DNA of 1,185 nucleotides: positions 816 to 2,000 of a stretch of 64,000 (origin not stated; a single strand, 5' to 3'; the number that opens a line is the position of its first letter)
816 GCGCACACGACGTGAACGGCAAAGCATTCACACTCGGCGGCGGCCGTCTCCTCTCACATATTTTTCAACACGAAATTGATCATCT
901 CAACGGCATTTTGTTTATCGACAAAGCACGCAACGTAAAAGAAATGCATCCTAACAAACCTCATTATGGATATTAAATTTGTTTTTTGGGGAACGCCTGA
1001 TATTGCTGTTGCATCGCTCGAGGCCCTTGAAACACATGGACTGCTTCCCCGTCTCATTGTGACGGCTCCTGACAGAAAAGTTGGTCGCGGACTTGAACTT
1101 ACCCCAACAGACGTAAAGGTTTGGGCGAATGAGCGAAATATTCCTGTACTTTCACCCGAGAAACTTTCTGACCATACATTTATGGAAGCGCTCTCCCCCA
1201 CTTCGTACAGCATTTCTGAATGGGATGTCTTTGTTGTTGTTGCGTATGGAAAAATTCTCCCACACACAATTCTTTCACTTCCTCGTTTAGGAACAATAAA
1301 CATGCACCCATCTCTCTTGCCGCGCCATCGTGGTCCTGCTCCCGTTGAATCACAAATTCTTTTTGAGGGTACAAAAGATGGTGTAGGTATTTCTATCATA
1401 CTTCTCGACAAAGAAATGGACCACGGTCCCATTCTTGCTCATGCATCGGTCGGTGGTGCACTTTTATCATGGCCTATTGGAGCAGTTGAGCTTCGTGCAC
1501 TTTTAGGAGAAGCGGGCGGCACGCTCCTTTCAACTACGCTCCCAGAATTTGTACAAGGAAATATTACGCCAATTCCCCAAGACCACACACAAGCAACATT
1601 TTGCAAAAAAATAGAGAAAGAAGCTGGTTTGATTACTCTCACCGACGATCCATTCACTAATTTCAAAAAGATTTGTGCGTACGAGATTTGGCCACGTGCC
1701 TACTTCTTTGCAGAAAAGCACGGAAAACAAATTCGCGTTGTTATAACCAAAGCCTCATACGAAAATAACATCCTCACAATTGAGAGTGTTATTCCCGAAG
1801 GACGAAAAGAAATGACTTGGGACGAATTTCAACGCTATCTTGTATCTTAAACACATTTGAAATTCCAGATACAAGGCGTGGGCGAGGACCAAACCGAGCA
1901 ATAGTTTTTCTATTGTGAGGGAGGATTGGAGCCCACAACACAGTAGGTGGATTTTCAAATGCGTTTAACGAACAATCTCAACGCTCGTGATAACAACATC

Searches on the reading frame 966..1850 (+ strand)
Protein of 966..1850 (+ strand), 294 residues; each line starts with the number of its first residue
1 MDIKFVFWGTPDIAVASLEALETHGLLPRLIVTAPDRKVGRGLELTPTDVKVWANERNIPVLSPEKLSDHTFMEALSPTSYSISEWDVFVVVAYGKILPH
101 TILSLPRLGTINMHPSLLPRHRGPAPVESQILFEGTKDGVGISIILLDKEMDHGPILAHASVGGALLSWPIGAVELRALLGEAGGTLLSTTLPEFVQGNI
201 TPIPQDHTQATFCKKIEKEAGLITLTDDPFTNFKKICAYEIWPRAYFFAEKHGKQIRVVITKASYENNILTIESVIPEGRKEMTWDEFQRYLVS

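Call 50: find_encoding_contigs(protein=window:966-1850:+, flank=10000, max_places=1)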
Protein window:966-1850:+ (294 aa): 19 contigs read that carry it; 1 place shown.
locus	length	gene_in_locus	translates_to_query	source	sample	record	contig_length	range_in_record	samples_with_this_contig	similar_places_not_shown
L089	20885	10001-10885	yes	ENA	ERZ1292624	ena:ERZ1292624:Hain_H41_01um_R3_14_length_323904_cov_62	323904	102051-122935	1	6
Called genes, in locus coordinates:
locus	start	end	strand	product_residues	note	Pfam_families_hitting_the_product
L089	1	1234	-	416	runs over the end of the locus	PF00587:tRNA-synt_2b, PF03129:HGTP_anticodon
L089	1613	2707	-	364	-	PF02163:Peptidase_M50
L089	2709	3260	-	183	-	PF01765:RRF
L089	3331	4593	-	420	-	PF00675:Peptidase_M16, PF05193:Peptidase_M16_C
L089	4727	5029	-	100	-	PF01035:DNA_binding_1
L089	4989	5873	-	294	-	PF12705:PDDEXK_1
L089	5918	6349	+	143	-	-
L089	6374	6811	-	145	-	PF02308:MgtC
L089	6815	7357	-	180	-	PF23951:DUF7282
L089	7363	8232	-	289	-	PF03477:ATP-cone, PF04471:Mrr_cat (faint)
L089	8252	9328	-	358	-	PF02540:NAD_synthase (weak), PF03054:tRNA_Me_trans, PF20259:tRNA_Me_trans_M, PF20258:tRNA_Me_trans_C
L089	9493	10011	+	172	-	PF01327:Pep_deformylase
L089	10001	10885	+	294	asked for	PF00551:Formyl_trans_N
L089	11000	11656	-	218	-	PF00160:Pro_isomerase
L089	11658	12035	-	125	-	PF02482:Ribosomal_S30AE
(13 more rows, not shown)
